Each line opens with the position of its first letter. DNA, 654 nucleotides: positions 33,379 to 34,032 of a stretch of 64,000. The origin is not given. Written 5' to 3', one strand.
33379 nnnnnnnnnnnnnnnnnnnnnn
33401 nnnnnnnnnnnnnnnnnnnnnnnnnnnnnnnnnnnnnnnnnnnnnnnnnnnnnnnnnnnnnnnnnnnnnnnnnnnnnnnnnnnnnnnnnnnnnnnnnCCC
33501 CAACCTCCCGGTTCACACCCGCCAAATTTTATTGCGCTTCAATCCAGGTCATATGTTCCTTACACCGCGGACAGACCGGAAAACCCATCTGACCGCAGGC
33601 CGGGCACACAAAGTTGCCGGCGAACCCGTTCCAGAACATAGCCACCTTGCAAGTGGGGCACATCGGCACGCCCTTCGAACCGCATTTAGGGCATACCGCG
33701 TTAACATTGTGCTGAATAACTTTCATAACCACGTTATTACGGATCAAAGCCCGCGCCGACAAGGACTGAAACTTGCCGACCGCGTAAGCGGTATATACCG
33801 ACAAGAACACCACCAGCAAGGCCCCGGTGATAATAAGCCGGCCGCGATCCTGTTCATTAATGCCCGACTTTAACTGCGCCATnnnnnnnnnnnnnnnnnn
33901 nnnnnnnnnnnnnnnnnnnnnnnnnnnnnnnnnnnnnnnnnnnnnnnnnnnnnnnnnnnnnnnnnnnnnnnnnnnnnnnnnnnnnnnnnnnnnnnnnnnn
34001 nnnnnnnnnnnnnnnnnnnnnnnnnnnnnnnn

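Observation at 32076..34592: Second copy of the PDZ/NapH-like/NifX-like module with added zinc-ribbon proteins inside the mam operon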

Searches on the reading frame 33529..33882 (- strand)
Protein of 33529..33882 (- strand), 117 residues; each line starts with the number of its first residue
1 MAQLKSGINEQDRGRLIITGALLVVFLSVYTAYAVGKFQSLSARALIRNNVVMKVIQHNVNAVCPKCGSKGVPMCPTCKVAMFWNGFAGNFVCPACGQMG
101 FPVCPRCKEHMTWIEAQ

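Call 4: search_protein_families(library=pfam, proteins=[window:33529-33882:-], max_evalue=0.01)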
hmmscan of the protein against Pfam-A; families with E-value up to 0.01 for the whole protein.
window:33529-33882:- (117 aa): 8 families
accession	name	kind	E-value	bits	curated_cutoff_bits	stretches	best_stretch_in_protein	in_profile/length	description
PF08271.17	Zn_Ribbon_TF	-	4.2e-06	26.6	29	1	74-98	2-27/43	TFIIB zinc-binding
PF07191.17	Zn_ribbon_6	-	3.7e-05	24.1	25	1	75-115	3-43/67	Double zinc ribbon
PF12773.13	DZR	-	6.6e-05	23.4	27.3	0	59-79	10-31/45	Double zinc ribbon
PF07754.17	HVO_2753_ZBP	-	0.0012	19.1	33.2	0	75-111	1-37/46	Small zinc finger protein HVO_2753-like, Zn-binding pocket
PF25112.1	zf-AtTam37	-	0.0033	18.6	27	0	61-80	76-95/111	AtTam37 zinc finger region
PF01155.25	HypA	-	0.0051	17.3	28.9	0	38-103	48-88/112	Hydrogenase/urease nickel incorporation, metallochaperone, hypA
PF10083.14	DUF2321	-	0.0058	16.7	24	0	53-81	18-46/157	Uncharacterized protein conserved in bacteria (DUF2321)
PF18912.6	DZR_2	-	0.0087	16.3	27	0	93-116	10-36/56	Double zinc ribbon domain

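Call 11: find_encoding_contigs(protein=window:33529-33882:-, flank=10000, max_places=6)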
Protein window:33529-33882:- (117 aa): no gene with exactly this product is on record in the collection.

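Call 31: find_homologous_proteins(query=window:33529-33882:-, max_evalue=0.001)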
Query window:33529-33882:- (117 aa): 25 proteins with E <= 0.001 among 27 candidates.
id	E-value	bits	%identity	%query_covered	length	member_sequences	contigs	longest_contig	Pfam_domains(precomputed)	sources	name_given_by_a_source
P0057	3.0e-75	268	100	100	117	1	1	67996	PF08271.18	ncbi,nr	ncbi:MAG: hypothetical protein HQL20_03590 [Candidatus Omnitrophica bacterium]|nr:hypothetical prote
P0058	3.7e-62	226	82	100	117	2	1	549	PF07191.18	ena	-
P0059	5.9e-61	222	82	95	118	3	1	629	PF07191.18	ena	-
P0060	5.1e-60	219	79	100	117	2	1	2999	-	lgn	-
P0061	4.9e-50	187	67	97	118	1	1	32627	-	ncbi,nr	ncbi:MAG: hypothetical protein HQL16_05865 [Candidatus Omnitrophica bacterium]|nr:hypothetical prote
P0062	7.4e-50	186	67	94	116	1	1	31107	PF07754.18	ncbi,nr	ncbi:MAG: hypothetical protein HQL26_10515 [Candidatus Omnitrophica bacterium]|nr:hypothetical prote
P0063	1.5e-49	185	67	94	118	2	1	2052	-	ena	-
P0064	3.1e-48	181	65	94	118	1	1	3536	-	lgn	-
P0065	3.4e-48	181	67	94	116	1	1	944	-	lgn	-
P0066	7.4e-48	180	65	94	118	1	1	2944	PF08271.18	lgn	-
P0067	1.5e-47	179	66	94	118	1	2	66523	-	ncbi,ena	-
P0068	2.8e-47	178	64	94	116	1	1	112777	-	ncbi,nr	ncbi:MAG: hypothetical protein HQL27_00180 [Candidatus Omnitrophica bacterium]|nr:hypothetical prote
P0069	1.0e-46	176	65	94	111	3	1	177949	-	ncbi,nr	ncbi:MAG: hypothetical protein HQL17_02585 [Candidatus Omnitrophica bacterium]|nr:hypothetical prote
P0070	4.1e-46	174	63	94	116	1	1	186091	-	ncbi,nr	ncbi:MAG: hypothetical protein HQL24_02910 [Candidatus Omnitrophica bacterium]|nr:hypothetical prote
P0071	8.2e-46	173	64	94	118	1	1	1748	-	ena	-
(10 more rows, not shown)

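Call 42: predict_structure(alignment_id=A2)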
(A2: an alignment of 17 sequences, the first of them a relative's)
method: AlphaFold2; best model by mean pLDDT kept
length: 117 residues; sequences in the alignment: 17
mean_pLDDT: 77.5   pTM: 0.44
mean pLDDT of the five models: 77.5, 75.8, 75.7, 73.8, 73.3
residues with pLDDT >= 90: 20; 70-90: 66; 50-70: 19; < 50: 12
segments of 3 or more residues with pLDDT < 50: 46-56
pLDDT, mean of each block of 10 residues (from residue 1): 63 90 97 86 54 50 84 83 79 85 85 74
secondary structure, 60 per line:
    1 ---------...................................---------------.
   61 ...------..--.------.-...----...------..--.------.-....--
elements in order: H10-44 E60-63 E83-85 E90-92 E112-115

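Call 45: search_protein_representatives(alignment_id=A2)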
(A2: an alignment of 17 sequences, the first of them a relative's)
Query: 17 sequences, 116 profile positions. Proteins with E-value up to 0.001 (for the whole library): 38; up to 1e-10: 1; up to 1e-30: 1. The best 38 are listed.
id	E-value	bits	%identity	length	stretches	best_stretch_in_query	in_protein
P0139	4.6e-43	162.0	-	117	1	10-115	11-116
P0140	3.5e-09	52.7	-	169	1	3-113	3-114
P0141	3.4e-08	49.6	-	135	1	29-110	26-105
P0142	3.8e-08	49.4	-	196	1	13-111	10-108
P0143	1.2e-07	47.7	-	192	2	50-107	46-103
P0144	2.3e-07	46.9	-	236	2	60-111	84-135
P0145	3.1e-07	46.5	-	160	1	37-110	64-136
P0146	5.5e-07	45.7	-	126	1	15-110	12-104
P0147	6.0e-07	45.5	-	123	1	58-115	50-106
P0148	6.3e-07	45.5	-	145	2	62-113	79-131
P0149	2.0e-06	43.9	-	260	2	37-111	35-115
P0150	2.2e-06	43.7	-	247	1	27-110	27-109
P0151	2.4e-06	43.6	-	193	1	54-107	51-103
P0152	7.4e-06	42.0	-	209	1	56-110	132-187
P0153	7.5e-06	42.0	-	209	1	59-111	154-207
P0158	1.7e-05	40.8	-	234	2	61-112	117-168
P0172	3.4e-04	36.7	-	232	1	49-110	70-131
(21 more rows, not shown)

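Call 47: fold_search(model_id=the predicted structure, library=pdb)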
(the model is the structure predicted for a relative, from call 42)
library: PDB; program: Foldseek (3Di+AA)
matches with E <= 10: 201; with E <= 0.001: 0
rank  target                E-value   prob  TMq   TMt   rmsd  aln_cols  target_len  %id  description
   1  6dcr_B                9.1e-03  0.99  0.31  0.08   4.0        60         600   22  E. coli PriA helicase winged helix domain deletion protein (released 2018-09-05)
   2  9f29_B                1.6e-02  0.21  0.12  0.02  13.3        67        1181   25  Pyrococcus abyssi PolD in complex with Rpa2 winged-helix domain class 1 (composite map) (released 2024-12-04)
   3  9f2a_B                2.0e-02  0.20  0.12  0.02  13.3        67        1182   25  Pyrococcus abyssi PolD in complex with Rpa2 winged-helix domain class 2 (composite map) (released 2024-12-04)
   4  8fak_H                4.4e-02  0.96  0.31  0.07   4.0        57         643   21  DNA replication fork binding triggers structural changes in the PriA DNA helicase that regulate the PriA-PriB replicat (released 2023-05-10)
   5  4nl8_A                5.4e-02  0.84  0.33  0.09  15.1        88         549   17  PriA Helicase Bound to SSB C-terminal Tail Peptide (released 2014-01-08)
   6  4nl4                  5.7e-02  0.96  0.34  0.07   4.1        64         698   20  PriA Helicase Bound to ADP (released 2014-01-08)
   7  4nl8_E                5.7e-02  0.94  0.31  0.08   4.1        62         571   21  PriA Helicase Bound to SSB C-terminal Tail Peptide (released 2014-01-08)
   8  4nl8_B                6.5e-02  0.93  0.32  0.08   4.1        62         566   21  PriA Helicase Bound to SSB C-terminal Tail Peptide (released 2014-01-08)
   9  6dcr_A                6.5e-02  0.93  0.31  0.07   4.0        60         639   22  E. coli PriA helicase winged helix domain deletion protein (released 2018-09-05)
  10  6dgd_B                1.0e-01  0.89  0.32  0.07   3.9        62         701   21  PriA helicase bound to dsDNA of a DNA replication fork (released 2018-09-05)
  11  6knb_B                1.2e-01  0.09  0.12  0.02  13.4        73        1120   26  PolD-PCNA-DNA (form A) (released 2020-08-05)
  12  5gl7                  1.7e-01  0.57  0.24  0.06   8.2        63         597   14  Crystal structure of a truncated human cytosolic methionyl-tRNA synthetase (released 2017-07-12)
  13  5goy                  2.6e-01  0.51  0.25  0.06   8.3        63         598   14  The crystal structure of human cytosolic methionyl-tRNA synthetase in complex with methionine (released 2017-08-02)
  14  6dgd_A                3.6e-01  0.60  0.30  0.07   4.2        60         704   22  PriA helicase bound to dsDNA of a DNA replication fork (released 2018-09-05)
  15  7qrm_D                6.5e-01  0.12  0.27  0.19  13.9       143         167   15  Cryo-EM structure of catalytically active Spinacia oleracea cytochrome b6f in complex with endogenous plastoquinones a (released 2023-01-25)
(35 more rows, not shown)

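Call 48: list_cluster_members(proteins=[P0140, P0141, P0142, P0143, P0144, P0145, P0146, P0148, P0149, P0150])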
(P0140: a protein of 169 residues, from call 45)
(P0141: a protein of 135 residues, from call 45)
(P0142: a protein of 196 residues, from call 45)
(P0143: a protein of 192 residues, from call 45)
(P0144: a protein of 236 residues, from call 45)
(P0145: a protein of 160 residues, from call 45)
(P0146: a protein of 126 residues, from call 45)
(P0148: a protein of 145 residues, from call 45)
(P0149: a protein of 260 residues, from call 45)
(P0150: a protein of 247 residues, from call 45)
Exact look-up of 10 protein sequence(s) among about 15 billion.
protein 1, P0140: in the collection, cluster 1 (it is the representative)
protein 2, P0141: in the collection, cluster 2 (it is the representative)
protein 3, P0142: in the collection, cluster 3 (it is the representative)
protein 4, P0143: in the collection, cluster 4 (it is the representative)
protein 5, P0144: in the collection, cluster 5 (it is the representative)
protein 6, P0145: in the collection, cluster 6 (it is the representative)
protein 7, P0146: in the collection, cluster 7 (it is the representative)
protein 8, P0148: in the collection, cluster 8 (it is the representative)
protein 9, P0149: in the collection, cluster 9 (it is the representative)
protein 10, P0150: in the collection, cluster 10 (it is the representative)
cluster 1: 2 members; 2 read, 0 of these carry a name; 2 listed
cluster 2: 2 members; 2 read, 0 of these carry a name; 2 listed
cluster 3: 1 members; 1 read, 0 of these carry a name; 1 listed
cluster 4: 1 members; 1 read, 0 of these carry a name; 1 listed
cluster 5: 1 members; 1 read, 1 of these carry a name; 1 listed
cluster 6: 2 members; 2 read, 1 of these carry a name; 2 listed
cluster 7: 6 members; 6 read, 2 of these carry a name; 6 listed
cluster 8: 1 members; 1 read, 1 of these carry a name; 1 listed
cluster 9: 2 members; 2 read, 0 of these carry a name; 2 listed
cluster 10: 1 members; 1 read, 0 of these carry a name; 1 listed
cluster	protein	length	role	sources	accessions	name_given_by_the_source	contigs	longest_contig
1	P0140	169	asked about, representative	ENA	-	-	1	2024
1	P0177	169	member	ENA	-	-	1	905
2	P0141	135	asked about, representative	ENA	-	-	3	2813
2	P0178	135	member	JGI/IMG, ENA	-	-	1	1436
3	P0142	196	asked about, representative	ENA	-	-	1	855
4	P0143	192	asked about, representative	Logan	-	-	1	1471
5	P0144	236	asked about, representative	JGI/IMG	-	hypothetical protein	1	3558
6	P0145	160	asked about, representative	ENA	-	-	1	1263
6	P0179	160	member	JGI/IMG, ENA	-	predicted RNA-binding Zn-ribbon protein involved in translation (DUF1610 family)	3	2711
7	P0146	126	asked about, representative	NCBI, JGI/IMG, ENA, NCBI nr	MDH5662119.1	MAG: hypothetical protein OEY92_03895 [Elusimicrobiota bacterium] | hypothetical protein [Elusimicrobiota bacterium]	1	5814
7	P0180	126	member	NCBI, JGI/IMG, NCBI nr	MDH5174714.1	MAG: hypothetical protein OEW43_05585 [Elusimicrobiota bacterium] | hypothetical protein [Elusimicrobiota bacterium]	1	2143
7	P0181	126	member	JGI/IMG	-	-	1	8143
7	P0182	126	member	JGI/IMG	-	-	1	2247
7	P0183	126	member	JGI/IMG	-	-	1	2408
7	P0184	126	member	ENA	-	-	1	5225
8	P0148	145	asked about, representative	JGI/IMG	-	hypothetical protein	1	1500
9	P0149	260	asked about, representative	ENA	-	-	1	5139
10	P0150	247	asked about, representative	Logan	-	-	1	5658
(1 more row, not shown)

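Call 49: find_encoding_contigs(protein=P0149, flank=10000, max_places=2)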
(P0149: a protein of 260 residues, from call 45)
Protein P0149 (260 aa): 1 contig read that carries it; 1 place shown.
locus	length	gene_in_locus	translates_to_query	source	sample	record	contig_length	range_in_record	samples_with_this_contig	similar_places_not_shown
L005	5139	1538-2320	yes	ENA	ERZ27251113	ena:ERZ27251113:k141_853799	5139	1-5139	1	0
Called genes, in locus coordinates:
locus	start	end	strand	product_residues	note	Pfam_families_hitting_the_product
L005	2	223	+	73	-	?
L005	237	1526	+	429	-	PF04191:PEMT, PF04140:ICMT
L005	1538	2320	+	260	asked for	-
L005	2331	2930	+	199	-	PF00376:MerR (weak), PF12728:HTH_17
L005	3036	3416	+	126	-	-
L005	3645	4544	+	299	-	PF12801:Fer4_5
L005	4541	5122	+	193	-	PF13180:PDZ_2, PF17820:PDZ_6 (weak)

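Call 50: find_encoding_contigs(protein=P0146, flank=10000, max_places=2)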
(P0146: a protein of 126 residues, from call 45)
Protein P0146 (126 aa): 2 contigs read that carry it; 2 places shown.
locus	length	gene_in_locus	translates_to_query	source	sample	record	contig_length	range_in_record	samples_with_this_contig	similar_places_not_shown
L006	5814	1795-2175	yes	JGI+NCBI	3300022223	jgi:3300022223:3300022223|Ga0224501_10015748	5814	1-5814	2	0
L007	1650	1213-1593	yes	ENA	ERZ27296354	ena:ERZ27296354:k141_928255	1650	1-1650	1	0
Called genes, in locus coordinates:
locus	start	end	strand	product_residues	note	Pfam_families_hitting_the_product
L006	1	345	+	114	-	?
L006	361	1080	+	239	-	PF08792:A2L_zn_ribbon (faint)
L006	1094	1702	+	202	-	PF00376:MerR, PF12728:HTH_17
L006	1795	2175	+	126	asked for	-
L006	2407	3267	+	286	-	PF12801:Fer4_5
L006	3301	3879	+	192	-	PF00595:PDZ (faint), PF13180:PDZ_2, PF17820:PDZ_6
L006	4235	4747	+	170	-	PF02224:Cytidylate_kin (faint), PF13189:Cytidylate_kin2 (faint), PF13238:AAA_18, PF13671:AAA_33 (faint), PF01202:SKI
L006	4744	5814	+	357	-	PF00465:Fe-ADH, PF13685:Fe-ADH_2, PF01761:DHQ_synthase, PF24621:DHQS_C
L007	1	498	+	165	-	?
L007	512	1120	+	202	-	PF00376:MerR, PF12728:HTH_17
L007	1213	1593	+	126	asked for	-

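Call 77: search_protein_families(library=ncbifam, proteins=[window:33529-33882:-], max_evalue=0.01)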
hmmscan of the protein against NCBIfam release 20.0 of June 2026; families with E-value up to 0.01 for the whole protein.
window:33529-33882:- (117 aa): 2 families
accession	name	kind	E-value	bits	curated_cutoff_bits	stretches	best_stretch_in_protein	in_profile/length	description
NF011481.0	PRK14890.1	equivalog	4.7e-05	23.3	61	1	72-110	9-47/61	putative Zn-ribbon RNA-binding protein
TIGR00686.1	phnA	hypoth_equivalog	0.0069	16.5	80.2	0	72-97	2-26/109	zinc ribbon domain-containing protein YjdM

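Call 92: find_encoding_contigs(protein=P0158, flank=8000, max_places=2)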
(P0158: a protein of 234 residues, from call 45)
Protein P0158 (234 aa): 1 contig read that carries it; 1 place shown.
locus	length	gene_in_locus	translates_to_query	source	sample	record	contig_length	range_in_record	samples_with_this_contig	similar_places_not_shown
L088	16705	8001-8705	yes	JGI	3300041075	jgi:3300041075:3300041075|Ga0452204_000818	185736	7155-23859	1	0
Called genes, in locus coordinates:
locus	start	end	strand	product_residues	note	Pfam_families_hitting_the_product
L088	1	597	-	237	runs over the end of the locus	-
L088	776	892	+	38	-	-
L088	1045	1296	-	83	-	-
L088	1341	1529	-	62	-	-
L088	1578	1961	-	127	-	-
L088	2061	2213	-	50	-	-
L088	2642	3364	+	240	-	-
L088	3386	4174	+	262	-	PF04011:LemA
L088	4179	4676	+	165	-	-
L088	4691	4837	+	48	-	-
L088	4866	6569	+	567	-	PF00089:Trypsin, PF13365:Trypsin_2, PF01925:TauE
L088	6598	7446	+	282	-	PF00089:Trypsin, PF13365:Trypsin_2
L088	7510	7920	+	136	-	-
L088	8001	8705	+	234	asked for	-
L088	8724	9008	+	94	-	PF06305:LapA_dom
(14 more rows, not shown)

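Call 93: find_encoding_contigs(protein=P0172, flank=8000, max_places=2)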
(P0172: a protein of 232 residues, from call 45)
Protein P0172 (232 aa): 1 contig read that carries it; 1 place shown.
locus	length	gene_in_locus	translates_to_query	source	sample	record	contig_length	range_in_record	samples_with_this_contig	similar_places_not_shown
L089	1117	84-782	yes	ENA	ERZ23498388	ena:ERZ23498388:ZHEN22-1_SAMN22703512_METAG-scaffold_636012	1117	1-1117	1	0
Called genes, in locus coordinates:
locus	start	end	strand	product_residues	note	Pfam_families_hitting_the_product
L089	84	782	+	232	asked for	-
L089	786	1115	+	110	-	?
